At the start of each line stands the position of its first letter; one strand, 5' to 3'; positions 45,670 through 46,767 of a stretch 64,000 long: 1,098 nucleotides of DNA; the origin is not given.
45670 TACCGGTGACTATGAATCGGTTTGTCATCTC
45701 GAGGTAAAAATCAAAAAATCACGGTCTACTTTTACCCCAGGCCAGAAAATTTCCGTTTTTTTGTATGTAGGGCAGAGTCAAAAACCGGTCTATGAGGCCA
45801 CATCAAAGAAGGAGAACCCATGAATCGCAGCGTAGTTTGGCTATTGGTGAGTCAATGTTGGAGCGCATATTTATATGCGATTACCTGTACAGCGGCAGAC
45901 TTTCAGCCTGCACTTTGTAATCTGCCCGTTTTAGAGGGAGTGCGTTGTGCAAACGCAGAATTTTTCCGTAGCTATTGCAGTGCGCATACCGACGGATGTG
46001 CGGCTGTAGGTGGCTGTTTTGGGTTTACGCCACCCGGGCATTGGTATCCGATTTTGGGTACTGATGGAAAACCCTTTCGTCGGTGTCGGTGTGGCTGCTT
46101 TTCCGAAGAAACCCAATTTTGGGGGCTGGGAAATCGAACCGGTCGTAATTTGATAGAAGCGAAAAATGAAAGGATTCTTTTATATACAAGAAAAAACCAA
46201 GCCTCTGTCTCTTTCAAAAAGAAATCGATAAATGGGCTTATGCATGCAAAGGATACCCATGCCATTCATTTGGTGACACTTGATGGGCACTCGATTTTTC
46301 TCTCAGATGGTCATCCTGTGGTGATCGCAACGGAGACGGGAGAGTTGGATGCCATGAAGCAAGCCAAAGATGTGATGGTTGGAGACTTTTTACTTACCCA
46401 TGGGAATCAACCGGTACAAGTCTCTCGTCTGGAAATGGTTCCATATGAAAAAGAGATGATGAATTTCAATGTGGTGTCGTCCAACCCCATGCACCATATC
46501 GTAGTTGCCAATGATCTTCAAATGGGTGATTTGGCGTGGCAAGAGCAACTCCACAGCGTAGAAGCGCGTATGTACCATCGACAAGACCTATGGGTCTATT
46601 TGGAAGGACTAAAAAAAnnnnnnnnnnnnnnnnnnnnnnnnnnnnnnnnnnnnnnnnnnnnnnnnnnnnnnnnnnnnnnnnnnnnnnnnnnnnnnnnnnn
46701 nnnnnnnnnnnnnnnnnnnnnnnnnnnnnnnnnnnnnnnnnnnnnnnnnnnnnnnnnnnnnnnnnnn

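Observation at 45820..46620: Hint-type autoprocessing module fused to a small Cys-periodic N-domain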

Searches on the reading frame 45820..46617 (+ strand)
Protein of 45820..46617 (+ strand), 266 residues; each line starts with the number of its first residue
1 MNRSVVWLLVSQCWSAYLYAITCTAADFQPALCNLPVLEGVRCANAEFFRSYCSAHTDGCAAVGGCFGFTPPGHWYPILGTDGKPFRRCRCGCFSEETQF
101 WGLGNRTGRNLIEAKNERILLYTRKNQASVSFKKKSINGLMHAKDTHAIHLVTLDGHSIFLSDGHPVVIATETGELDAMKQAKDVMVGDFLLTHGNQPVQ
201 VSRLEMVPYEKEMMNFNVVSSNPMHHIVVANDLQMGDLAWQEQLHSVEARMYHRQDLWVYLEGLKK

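Call 3: search_protein_families(library=pfam, proteins=[window:45820-46617:+], max_evalue=1)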
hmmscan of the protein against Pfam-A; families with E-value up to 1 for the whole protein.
window:45820-46617:+ (266 aa): 1 family
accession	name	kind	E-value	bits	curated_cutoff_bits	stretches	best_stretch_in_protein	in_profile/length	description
PF18087.6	RuBisCo_chap_C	-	0.071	13.3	25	0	147-187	48-90/138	Rubisco Assembly chaperone C-terminal domain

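Call 4: search_protein_families(library=ncbifam, proteins=[window:45820-46617:+], max_evalue=1)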
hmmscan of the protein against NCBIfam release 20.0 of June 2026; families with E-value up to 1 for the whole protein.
window:45820-46617:+ (266 aa): 1 family
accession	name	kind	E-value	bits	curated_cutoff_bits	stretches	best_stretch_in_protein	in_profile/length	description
NF041516.1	PA2928_fam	subfamily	0.051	12.9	70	1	194-245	40-88/376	PA2928 family protein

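Call 5: search_solved_structures(query=window:45820-46617:+, max_evalue=10, show_alignments=3)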
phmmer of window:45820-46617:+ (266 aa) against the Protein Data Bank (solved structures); distinct sequences matched with E-value up to 10: 4.
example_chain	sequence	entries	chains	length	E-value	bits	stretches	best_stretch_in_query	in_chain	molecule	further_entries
4o1s_A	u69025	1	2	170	0.12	14.8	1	138-212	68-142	V-type ATP synthase alpha chain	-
9hb3_A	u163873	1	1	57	1.5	11.2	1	29-68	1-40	Mambaquaretin-1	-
6xm1_B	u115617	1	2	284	1.5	11.1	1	102-163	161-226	Tlg2 Qa SNARE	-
5m4v_A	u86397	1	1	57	1.6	11.1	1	29-68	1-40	Mambaquaretin-1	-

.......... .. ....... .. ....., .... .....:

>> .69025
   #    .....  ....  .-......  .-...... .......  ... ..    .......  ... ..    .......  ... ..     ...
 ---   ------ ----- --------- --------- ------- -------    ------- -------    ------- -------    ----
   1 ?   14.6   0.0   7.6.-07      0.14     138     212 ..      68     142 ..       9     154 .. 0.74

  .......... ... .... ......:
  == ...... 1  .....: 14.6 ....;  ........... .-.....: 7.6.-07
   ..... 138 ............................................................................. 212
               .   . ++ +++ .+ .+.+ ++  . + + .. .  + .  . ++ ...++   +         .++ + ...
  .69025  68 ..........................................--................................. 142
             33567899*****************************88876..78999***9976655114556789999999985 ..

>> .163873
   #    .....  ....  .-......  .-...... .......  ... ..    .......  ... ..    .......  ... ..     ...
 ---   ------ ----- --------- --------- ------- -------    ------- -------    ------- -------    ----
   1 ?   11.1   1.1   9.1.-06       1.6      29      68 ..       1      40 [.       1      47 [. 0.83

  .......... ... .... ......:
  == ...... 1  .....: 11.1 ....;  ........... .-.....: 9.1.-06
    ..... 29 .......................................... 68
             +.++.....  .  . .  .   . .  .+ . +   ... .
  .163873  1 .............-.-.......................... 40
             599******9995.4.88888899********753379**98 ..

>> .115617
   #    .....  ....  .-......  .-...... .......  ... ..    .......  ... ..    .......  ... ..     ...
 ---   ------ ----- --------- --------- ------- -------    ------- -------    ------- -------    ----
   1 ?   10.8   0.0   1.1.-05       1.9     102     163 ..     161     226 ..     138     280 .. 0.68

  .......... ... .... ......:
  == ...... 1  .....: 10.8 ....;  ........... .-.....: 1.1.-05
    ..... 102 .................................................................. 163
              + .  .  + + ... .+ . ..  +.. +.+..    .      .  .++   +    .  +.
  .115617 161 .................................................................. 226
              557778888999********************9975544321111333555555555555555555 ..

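Call 6: find_homologous_proteins(query=window:45820-46617:+, max_evalue=0.01)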
Query window:45820-46617:+ (266 aa): 10 proteins with E <= 0.01 among 338 candidates.
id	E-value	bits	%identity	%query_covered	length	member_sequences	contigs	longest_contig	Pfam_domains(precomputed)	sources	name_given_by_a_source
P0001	1.0e-166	571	87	100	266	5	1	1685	-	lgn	-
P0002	4.6e-131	454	71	98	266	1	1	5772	-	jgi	jgi:hypothetical protein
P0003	3.3e-128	445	70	98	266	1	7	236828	-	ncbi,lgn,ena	-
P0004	1.2e-124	433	68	100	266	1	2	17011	-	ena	-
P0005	1.9e-96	341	57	97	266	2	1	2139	-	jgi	jgi:hypothetical protein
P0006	1.2e-63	233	45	97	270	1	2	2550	-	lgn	-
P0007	5.2e-59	218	41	99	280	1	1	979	-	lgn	-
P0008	9.6e-58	214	42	89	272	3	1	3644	-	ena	-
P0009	5.0e-57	211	42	91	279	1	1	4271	-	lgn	-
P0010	4.7e-56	208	42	91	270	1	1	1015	-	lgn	-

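Call 10: search_solved_structures(query=A1, max_evalue=10, show_alignments=4)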
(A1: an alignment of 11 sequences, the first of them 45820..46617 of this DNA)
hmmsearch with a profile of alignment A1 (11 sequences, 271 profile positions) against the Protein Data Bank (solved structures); distinct sequences matched with E-value up to 10: 9.
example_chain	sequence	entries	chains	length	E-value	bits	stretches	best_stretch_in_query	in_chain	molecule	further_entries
2jmz_A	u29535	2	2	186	5.6e-06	29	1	120-223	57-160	Hypothetical protein MJ0781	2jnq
6qaz_A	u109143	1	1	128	0.053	16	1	142-220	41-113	cyanophage-like gp41-1 intein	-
6riz_A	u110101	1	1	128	0.14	14.6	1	142-209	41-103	gp41-1 intein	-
4e2u_A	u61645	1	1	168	0.32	13.4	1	119-208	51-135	Pho radA intein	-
1dq3_A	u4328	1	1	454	0.35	13.3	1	129-194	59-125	ENDONUCLEASE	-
5m4v_A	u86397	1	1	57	0.38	13.2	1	30-69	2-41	Mambaquaretin-1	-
2lcj_A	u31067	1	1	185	0.52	12.8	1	118-199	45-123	Pab polC intein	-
2lqm_A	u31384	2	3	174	0.75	12.2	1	120-199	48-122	Pho radA intein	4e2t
4o1s_A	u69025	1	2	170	0.99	11.8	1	136-213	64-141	V-type ATP synthase alpha chain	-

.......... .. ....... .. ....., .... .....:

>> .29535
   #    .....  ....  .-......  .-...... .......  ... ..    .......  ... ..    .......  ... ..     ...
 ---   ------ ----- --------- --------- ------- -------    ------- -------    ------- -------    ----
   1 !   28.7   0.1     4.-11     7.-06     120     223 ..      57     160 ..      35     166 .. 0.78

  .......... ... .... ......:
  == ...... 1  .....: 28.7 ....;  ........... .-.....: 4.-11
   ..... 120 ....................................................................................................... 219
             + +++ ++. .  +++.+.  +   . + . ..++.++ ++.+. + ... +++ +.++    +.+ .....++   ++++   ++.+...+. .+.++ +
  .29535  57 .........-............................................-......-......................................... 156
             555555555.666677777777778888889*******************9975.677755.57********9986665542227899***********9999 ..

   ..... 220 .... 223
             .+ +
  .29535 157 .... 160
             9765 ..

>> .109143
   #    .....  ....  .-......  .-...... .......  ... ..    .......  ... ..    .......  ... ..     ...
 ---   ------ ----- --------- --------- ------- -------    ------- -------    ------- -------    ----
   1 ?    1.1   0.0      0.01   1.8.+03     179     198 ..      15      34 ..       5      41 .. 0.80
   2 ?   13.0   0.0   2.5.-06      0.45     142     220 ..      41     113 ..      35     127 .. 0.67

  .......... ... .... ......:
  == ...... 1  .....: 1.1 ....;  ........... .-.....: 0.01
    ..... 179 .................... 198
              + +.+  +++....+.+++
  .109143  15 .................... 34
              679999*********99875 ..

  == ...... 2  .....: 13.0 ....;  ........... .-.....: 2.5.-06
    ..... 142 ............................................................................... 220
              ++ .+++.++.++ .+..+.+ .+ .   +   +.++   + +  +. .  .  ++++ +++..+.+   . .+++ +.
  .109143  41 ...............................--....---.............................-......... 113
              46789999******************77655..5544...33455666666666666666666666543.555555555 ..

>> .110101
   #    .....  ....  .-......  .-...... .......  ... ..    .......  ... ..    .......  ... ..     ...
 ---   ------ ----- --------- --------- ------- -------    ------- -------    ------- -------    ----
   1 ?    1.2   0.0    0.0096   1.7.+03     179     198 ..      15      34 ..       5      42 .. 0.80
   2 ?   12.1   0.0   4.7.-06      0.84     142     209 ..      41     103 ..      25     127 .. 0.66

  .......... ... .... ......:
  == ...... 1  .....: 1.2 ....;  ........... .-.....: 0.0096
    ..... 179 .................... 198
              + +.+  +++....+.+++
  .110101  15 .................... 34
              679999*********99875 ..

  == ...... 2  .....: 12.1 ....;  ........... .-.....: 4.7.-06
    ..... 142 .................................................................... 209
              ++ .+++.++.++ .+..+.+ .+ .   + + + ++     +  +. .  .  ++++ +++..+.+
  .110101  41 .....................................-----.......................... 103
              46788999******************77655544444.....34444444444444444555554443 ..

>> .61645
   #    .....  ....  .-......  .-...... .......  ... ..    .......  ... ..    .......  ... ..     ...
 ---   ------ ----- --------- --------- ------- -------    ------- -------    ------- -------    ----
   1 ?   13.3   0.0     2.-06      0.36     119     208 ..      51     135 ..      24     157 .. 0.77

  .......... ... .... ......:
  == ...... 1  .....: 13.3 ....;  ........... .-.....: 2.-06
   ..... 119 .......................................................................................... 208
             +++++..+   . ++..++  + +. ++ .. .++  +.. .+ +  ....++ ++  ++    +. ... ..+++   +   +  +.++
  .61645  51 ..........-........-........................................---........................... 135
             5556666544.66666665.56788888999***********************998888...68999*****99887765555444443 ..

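Call 11: search_protein_families(library=pfam, alignment_id=A1, max_evalue=10)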
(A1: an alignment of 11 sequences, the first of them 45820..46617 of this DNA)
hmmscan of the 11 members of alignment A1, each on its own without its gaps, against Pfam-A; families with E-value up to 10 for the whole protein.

A. member 1, window:45820-46617:+ (266 aa): 1 family
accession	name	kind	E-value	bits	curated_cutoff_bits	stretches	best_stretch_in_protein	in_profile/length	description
PF18087.6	RuBisCo_chap_C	-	0.071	13.3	25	0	147-187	48-90/138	Rubisco Assembly chaperone C-terminal domain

B. families by the number of members that match (of 11 scanned): 5 families
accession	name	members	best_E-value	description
PF14890.11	Intein_splicing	3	0.00024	Intein splicing domain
PF23003.2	Fn1_2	1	0.053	Fibronectin type I domain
PF18087.6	RuBisCo_chap_C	1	0.071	Rubisco Assembly chaperone C-terminal domain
PF00780.28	CNH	1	0.17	CNH domain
PF14864.11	Alkyl_sulf_C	1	0.21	Alkyl sulfatase C-terminal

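Call 12: find_encoding_contigs(protein=P0003, flank=8000, max_places=3)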
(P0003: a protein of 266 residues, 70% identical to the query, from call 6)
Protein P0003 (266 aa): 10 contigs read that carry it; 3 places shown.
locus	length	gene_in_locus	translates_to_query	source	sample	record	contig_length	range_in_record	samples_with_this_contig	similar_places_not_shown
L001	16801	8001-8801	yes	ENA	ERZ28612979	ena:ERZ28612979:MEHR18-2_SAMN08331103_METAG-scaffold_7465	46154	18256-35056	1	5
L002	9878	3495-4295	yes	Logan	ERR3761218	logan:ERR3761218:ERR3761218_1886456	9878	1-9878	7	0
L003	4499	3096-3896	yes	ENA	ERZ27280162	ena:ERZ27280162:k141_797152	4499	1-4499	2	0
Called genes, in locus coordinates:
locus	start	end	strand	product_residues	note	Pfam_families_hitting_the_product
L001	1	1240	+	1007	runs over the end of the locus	-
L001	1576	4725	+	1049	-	-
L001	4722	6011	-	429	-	PF19425:Csd3_N2, PF01551:Peptidase_M23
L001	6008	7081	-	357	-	PF10263:SprT-like, PF10979:DUF2786, PF23771:DUF7168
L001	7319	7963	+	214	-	-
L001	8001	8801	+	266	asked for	-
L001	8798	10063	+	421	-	-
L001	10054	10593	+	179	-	-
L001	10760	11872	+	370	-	PF04055:Radical_SAM, PF19288:CofH_C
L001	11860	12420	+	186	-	PF13238:AAA_18 (weak)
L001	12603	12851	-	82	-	-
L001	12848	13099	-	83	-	-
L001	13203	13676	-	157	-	PF04073:tRNA_edit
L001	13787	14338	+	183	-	PF01381:HTH_3, PF12844:HTH_19 (weak), PF13560:HTH_31 (weak), PF07883:Cupin_2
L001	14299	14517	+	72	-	-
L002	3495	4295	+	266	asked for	-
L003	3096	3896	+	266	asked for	-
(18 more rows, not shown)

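Call 13: find_encoding_contigs(protein=P0004, flank=8000, max_places=2)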
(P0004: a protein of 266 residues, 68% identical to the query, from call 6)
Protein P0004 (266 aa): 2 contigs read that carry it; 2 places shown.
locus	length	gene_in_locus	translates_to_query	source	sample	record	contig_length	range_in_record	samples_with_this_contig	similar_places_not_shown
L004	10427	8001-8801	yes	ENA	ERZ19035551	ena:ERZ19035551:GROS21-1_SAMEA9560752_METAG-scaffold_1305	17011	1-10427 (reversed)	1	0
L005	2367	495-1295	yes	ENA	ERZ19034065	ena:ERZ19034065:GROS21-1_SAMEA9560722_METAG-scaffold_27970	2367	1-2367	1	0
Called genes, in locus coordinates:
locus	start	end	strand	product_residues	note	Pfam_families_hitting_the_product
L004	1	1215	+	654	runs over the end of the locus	PF08126:Propeptide_C25, PF01364:Peptidase_C25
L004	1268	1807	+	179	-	-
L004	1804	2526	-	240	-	-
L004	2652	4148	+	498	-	PF00587:tRNA-synt_2b (weak), PF03129:HGTP_anticodon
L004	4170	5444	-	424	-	PF19425:Csd3_N2, PF01551:Peptidase_M23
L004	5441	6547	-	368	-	PF10263:SprT-like, PF10979:DUF2786, PF23771:DUF7168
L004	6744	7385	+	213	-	-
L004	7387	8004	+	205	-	-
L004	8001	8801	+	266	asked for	-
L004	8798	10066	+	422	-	-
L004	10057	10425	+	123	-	?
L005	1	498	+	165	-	?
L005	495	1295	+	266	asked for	-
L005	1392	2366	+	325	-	?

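Call 14: find_related_loci(query=A1, collection=genome_contigs, flank=8000)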
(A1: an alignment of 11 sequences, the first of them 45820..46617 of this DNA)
Query A1 (266 aa) in genome_contigs; peptide patterns used: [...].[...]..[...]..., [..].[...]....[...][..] (x = any residue, [..] = any of these).
168 stretches matched a pattern; 7 encode a relative of the query (tblastn E <= 1e-3); 7 distinct loci.
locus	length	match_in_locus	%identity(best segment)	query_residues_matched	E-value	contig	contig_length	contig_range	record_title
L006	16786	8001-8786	70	1-262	4e-131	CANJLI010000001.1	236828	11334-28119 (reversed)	MAG: Deltaproteobacteria bacterium isolate RH-23may17-178 genome assembly, contig: RH-23may17-C211, whole genome shotgun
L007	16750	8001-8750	41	15-261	3e-64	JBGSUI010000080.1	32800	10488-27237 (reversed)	MAG: Oligoflexales bacterium isolate JTS-AC429 k141_1343814, whole genome shotgun sequence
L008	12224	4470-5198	40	20-257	2e-55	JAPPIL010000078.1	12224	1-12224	MAG: Pseudomonadota bacterium isolate RHO2_bin_21 NODE_6122_length_12224_cov_5.562495, whole genome shotgun sequence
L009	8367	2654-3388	41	19-257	2e-52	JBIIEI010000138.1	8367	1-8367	MAG: Silvanigrellaceae bacterium isolate ME2000-09-26pf_3300044610_group1_bin154 Rohwer_bin1149_scaffold_7951_c1, whole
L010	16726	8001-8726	41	20-257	1e-52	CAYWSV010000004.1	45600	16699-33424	MAG TPA_asm: uncultured Oligoflexia bacterium isolate SRP278252_co3_411 genome assembly, contig: NODE_1036_length_45600_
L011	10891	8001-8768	34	19-262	2e-40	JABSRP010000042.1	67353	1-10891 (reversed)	MAG: Pseudobacteriovorax sp. isolate DT_89 DT-Pseudobacteriovorax-1_scaffold_43, whole genome shotgun sequence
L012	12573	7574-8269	29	32-250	3e-19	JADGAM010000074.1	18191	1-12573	MAG: Oligoflexia bacterium isolate nN3bin16 nN3_bin16_NODE_74_length_18191_cov_4.157274, whole genome shotgun sequence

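Call 15: predict_structure(alignment_id=A1)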
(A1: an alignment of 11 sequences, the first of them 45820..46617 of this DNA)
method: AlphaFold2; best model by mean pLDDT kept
length: 266 residues; sequences in the alignment: 11
mean_pLDDT: 66.7   pTM: 0.65
mean pLDDT of the five models: 66.7, 64.5, 64.5, 56.8, 45.0
residues with pLDDT >= 90: 61; 70-90: 70; 50-70: 49; < 50: 86
segments of 3 or more residues with pLDDT < 50: 11-28, 39-75, 244-266
pLDDT, mean of each block of 10 residues (from residue 1): 58 34 44 52 40 41 30 43 52 87 87 82 81 81 80 97 83 81 90 94 94 78 82 81 44 36 40
secondary structure, 60 per line:
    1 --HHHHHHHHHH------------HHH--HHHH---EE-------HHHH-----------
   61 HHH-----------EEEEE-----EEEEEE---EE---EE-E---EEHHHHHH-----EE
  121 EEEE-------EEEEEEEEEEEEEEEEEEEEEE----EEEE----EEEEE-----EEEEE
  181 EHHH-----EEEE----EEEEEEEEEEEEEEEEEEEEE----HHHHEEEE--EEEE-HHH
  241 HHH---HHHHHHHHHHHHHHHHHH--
elements in order: H3-12 H30-33 H46-49 E75-79 E85-90 H108-113 E119-124 E132-153 E158-161 E166-170 E176-181 E190-193 E198-218 H223-226 E227-230 E233-236 H238-243 H247-264
